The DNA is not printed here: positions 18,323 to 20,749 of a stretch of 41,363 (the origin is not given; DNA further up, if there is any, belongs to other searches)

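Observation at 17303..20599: GacI/J/K/L-like side-chain decoration module, with the outer-face membrane domain and the lipid-sugar synthase fused in one 708-aa protein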

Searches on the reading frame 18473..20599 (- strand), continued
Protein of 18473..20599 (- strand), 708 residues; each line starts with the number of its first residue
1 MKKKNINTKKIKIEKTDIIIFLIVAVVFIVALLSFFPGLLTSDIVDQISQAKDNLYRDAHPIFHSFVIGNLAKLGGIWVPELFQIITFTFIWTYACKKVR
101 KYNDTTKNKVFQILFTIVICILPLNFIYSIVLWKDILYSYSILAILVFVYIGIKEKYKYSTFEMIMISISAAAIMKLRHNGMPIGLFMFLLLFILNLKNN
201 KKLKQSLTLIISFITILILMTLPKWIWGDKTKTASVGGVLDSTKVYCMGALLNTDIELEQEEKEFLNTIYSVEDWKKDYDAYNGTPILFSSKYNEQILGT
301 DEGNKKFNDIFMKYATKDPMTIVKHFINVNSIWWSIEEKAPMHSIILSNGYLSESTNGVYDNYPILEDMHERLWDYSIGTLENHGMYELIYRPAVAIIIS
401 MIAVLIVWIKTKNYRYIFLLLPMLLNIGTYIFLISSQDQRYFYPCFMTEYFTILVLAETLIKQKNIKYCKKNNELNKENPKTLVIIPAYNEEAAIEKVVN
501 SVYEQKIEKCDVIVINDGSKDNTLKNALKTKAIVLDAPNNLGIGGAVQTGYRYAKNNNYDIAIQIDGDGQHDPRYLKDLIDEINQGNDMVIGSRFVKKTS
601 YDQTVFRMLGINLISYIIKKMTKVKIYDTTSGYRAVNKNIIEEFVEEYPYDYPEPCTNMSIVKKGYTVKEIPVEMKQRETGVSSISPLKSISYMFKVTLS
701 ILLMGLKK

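Call 21: fold_search(model_id=the predicted structure, library=pdb)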
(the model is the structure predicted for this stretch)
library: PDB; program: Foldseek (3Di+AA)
matches with E <= 10: 893; with E <= 0.001: 142
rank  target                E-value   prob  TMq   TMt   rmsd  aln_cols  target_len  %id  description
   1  9asc_A                1.5e-10  1.00  0.28  0.59   3.1       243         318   21  Cryo-EM Structure of the Glycosyltransferase ArnC from Salmonella enterica in the UDP-bound State Determined on Talos  (released 2025-02-05)
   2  8vxh_A                8.5e-10  1.00  0.27  0.58   3.4       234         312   21  Cryo-EM Structure of the Glycosyltransferase ArnC from Salmonella enterica in the Apo State Determined on Talos Arctic (released 2025-02-05)
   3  9b77_A                1.1e-09  1.00  0.27  0.57   3.5       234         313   20  Cryo-EM Structure of the Glycosyltransferase ArnC from Salmonella enterica in the Apo State Determined on Krios micros (released 2025-02-05)
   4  9bhc_B                3.5e-09  1.00  0.27  0.60   3.5       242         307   20  Salmonella undecaprenyl-phosphate 4-deoxy-4-formamido-L-arabinose transferase (ArnC) (released 2025-02-12)
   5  9bhe_A                5.3e-09  1.00  0.27  0.60   2.5       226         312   23  Salmonella undecaprenyl-phosphate 4-deoxy-4-formamido-L-arabinose transferase (ArnC) bound to UDP (released 2025-02-12)
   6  9bhc_A                8.7e-09  1.00  0.26  0.57   3.4       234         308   20  Salmonella undecaprenyl-phosphate 4-deoxy-4-formamido-L-arabinose transferase (ArnC) (released 2025-02-12)
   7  9bhe_B                9.1e-09  1.00  0.27  0.60   2.8       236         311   22  Salmonella undecaprenyl-phosphate 4-deoxy-4-formamido-L-arabinose transferase (ArnC) bound to UDP (released 2025-02-12)
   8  5eke_C                1.6e-08  1.00  0.24  0.52   5.9       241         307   22  Structure of the polyisoprenyl-phosphate glycosyltransferase GtrB (F215A mutant) (released 2016-01-06)
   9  9hwj_A                2.2e-08  1.00  0.25  0.56  11.1       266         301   20  Structure of Undecaprenyl-phosphate 4-deoxy-4-formamido-L-arabinose transferase embedded in nanodisc (released 2026-01-14)
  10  5ekp_C                2.3e-08  1.00  0.24  0.50   6.1       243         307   21  Structure of the polyisoprenyl-phosphate glycosyltransferase GtrB (WT) (released 2016-01-06)
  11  9nyc_A                2.9e-08  1.00  0.27  0.58   3.9       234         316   22  Cryo-EM structure of the glycosyltransferase GtrB in the substrate-bound state (released 2025-12-17)
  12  9nyf_A                4.4e-08  1.00  0.27  0.58   3.8       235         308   22  Cryo-EM structure of the glycosyltransferase GtrB (tetramer volume) (released 2025-12-17)
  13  9nyd_B                5.2e-08  1.00  0.26  0.58   4.3       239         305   24  Cryo-EM structure of the glycosyltransferase GtrB in the pre-catalysis and product-bound state (released 2025-12-17)
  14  5eke_B                8.9e-08  1.00  0.22  0.50  11.1       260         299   23  Structure of the polyisoprenyl-phosphate glycosyltransferase GtrB (F215A mutant) (released 2016-01-06)
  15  9nyd_C                9.3e-08  1.00  0.27  0.60   3.3       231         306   22  Cryo-EM structure of the glycosyltransferase GtrB in the pre-catalysis and product-bound state (released 2025-12-17)
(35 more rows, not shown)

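Call 42: find_encoding_contigs(protein=window:18473-20599:-, flank=10000, max_places=4)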
Protein window:18473-20599:- (708 aa): 5 contigs read that carry it; 3 places shown.
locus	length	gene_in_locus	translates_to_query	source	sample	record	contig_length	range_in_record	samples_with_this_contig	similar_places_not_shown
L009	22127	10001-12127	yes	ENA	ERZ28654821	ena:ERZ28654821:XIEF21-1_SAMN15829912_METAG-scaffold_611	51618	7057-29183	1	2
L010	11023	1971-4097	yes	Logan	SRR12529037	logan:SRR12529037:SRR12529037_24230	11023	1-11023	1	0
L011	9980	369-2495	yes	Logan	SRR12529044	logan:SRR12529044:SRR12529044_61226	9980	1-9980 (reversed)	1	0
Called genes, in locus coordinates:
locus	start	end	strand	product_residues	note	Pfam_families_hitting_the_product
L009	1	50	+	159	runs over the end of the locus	PF04101:Glyco_tran_28_C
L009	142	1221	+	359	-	PF13439:Glyco_transf_4, PF00534:Glycos_transf_1, PF13692:Glyco_trans_1_4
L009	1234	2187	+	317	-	PF00535:Glycos_transf_2, PF10111:Glyco_tranf_2_2, PF13641:Glyco_tranf_2_3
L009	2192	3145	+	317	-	PF00535:Glycos_transf_2, PF10111:Glyco_tranf_2_2, PF13641:Glyco_tranf_2_3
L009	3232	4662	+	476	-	PF13425:O-antigen_lig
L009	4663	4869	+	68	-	-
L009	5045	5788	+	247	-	PF00534:Glycos_transf_1, PF13692:Glyco_trans_1_4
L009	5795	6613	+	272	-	PF00535:Glycos_transf_2, PF10111:Glyco_tranf_2_2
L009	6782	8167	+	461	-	PF04464:Glyphos_transf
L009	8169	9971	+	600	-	PF04488:Gly_transf_sug, PF05704:Caps_synth, PF12919:TcdA_TcdB (faint)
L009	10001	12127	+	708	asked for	PF19484:DUF6020 (weak), PF00535:Glycos_transf_2, PF13641:Glyco_tranf_2_3 (weak)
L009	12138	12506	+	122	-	PF10066:DUF2304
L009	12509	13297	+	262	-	PF00535:Glycos_transf_2, PF13641:Glyco_tranf_2_3 (weak)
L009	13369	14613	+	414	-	-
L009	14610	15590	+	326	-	PF00535:Glycos_transf_2, PF10111:Glyco_tranf_2_2, PF13506:Glyco_transf_21 (weak), PF13641:Glyco_tranf_2_3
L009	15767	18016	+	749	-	PF07538:ChW, PF08239:SH3_3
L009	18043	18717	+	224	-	-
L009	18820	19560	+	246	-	PF00005:ABC_tran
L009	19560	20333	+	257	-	PF01061:ABC2_membrane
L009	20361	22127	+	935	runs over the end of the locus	PF07538:ChW, PF00246:Peptidase_M14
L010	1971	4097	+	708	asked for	PF19484:DUF6020 (weak), PF00535:Glycos_transf_2, PF13641:Glyco_tranf_2_3 (weak)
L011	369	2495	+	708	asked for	PF19484:DUF6020 (weak), PF00535:Glycos_transf_2, PF13641:Glyco_tranf_2_3 (weak)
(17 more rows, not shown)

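Call 44: search_protein_families(library=pfam, proteins=[L009:13369-14610:+, L004:13393-14625:+, L004:15617-16624:+, L004:16722-17150:+, L004:8170-9966:+], max_evalue=1)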
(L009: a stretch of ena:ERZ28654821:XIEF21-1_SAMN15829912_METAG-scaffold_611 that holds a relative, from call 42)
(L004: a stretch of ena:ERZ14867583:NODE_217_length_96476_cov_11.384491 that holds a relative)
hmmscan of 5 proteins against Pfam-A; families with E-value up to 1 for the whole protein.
L009:13369-14610:+ (414 aa): 2 families
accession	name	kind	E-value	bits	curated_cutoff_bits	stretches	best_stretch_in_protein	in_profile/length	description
PF04114.19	Gaa1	-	0.24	10.9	28.6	1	166-317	262-412/497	Gaa1-like, GPI transamidase component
PF15420.11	Abhydrolase_9_N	-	0.43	11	27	0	198-278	86-170/208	Alpha/beta-hydrolase family N-terminus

L004:13393-14625:+ (411 aa): 1 family
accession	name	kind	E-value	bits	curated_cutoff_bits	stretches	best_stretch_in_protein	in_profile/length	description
PF01943.22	Polysacc_synt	-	0.00081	19.3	28.2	1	5-263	2-272/274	Polysaccharide biosynthesis protein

L004:15617-16624:+ (336 aa): 4 families
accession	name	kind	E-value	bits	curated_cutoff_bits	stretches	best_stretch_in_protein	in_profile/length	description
PF09913.15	DUF2142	-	1.5e-22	80.4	30.1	1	87-332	4-262/395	Predicted membrane protein (DUF2142)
PF10830.13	DUF2553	-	0.11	13.8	27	1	118-161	27-70/75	Protein of unknown function (DUF2553)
PF08718.16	GLTP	-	0.12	13.1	25.6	1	104-157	11-63/147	Glycolipid transfer protein (GLTP)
PF08570.15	DUF1761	-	0.46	11.2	31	0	16-80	43-106/123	Protein of unknown function (DUF1761)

L004:16722-17150:+ (143 aa): 4 families
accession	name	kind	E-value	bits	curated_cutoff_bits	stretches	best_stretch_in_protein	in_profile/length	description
PF09913.15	DUF2142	-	4.8e-15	55.7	30.1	1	4-100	296-394/395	Predicted membrane protein (DUF2142)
PF07698.17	7TM-7TMR_HD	-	0.0047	17.3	29.4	1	33-108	11-77/190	7TM receptor with intracellular HD hydrolase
PF15555.11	DUF4658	-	0.14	12.8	27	1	56-98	70-112/123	Domain of unknown function (DUF4658)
PF05434.16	Tmemb_9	-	0.5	10.7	28.6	1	30-55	57-82/145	TMEM9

L004:8170-9966:+ (599 aa): 2 families
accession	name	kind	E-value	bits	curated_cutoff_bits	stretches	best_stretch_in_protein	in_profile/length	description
PF04488.21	Gly_transf_sug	-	9e-16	58.8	23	1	16-97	1-90/93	Glycosyltransferase sugar-binding region containing DXD motif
PF04572.17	Gb3_synth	-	0.0041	17.7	22.3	1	142-207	25-103/131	Alpha 1,4-glycosyltransferase conserved region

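Call 45: search_solved_structures(query=L009:13369-14610:+, max_evalue=10)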
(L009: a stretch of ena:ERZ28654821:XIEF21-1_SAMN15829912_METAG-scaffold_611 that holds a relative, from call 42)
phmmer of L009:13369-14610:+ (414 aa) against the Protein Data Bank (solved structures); distinct sequences matched with E-value up to 10: 0.

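Call 48: find_encoding_contigs(protein=P0093, flank=8000, max_places=2)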
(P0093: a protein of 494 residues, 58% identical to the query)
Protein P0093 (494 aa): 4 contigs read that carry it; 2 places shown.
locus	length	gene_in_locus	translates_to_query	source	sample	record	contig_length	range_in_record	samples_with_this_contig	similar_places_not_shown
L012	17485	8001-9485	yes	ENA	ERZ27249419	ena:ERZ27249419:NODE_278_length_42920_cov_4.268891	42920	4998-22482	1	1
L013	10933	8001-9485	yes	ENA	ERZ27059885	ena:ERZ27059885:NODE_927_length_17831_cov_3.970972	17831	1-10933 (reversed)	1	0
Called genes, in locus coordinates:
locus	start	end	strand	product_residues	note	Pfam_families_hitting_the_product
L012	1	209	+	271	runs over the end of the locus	-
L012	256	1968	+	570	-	PF01520:Amidase_3, PF07538:ChW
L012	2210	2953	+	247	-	PF00005:ABC_tran, PF13555:AAA_29 (faint)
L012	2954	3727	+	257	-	PF01061:ABC2_membrane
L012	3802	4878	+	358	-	PF00535:Glycos_transf_2, PF10111:Glyco_tranf_2_2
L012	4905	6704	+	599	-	PF04488:Gly_transf_sug, PF05704:Caps_synth, PF12919:TcdA_TcdB (faint)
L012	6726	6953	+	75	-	-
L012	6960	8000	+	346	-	PF00534:Glycos_transf_1, PF13524:Glyco_trans_1_2, PF13692:Glyco_trans_1_4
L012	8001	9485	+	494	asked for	PF19484:DUF6020 (faint)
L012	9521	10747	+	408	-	-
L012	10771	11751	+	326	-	PF00535:Glycos_transf_2, PF10111:Glyco_tranf_2_2, PF13506:Glyco_transf_21 (weak), PF13641:Glyco_tranf_2_3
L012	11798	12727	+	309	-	PF00535:Glycos_transf_2, PF13641:Glyco_tranf_2_3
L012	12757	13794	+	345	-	PF00535:Glycos_transf_2, PF10111:Glyco_tranf_2_2 (weak), PF13641:Glyco_tranf_2_3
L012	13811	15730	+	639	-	-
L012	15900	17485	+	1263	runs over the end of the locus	PF07538:ChW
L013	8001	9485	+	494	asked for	PF19484:DUF6020 (faint)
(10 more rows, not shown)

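Call 49: find_encoding_contigs(protein=P0096, flank=8000, max_places=2)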
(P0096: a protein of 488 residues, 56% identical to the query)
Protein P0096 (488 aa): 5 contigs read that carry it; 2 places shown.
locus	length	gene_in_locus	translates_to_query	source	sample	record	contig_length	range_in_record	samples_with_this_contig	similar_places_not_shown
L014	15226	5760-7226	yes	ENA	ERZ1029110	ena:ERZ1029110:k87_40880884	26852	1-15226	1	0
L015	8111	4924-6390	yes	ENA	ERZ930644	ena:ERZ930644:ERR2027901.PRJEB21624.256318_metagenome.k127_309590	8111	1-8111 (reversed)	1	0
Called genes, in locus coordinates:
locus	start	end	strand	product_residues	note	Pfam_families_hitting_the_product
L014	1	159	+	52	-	?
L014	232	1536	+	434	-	PF04464:Glyphos_transf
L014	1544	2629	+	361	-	PF00535:Glycos_transf_2, PF10111:Glyco_tranf_2_2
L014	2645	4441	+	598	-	PF04488:Gly_transf_sug, PF05704:Caps_synth, PF12919:TcdA_TcdB (faint)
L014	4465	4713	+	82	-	-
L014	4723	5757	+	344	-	PF13524:Glyco_trans_1_2, PF13692:Glyco_trans_1_4, PF00534:Glycos_transf_1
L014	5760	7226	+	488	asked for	PF19484:DUF6020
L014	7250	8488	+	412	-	-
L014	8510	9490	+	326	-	PF00535:Glycos_transf_2, PF10111:Glyco_tranf_2_2, PF13506:Glyco_transf_21, PF13641:Glyco_tranf_2_3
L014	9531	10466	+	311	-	PF00535:Glycos_transf_2, PF13641:Glyco_tranf_2_3 (weak)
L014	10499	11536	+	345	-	PF00535:Glycos_transf_2, PF10111:Glyco_tranf_2_2 (faint), PF13641:Glyco_tranf_2_3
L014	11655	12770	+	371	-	PF00155:Aminotran_1_2, PF01041:DegT_DnrJ_EryC1, PF00266:Aminotran_5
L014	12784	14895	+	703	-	PF01071:GARS_A (weak), PF02655:ATP-grasp_3, PF02786:CPSase_L_D2, PF07478:Dala_Dala_lig_C, PF13535:ATP-grasp_4, PF01073:3Beta_HSD, PF01370:Epimerase, PF16363:GDP_Man_Dehyd, +1 more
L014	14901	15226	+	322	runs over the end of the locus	PF00535:Glycos_transf_2, PF10111:Glyco_tranf_2_2 (weak), PF13641:Glyco_tranf_2_3 (weak)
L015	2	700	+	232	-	?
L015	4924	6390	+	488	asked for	PF19484:DUF6020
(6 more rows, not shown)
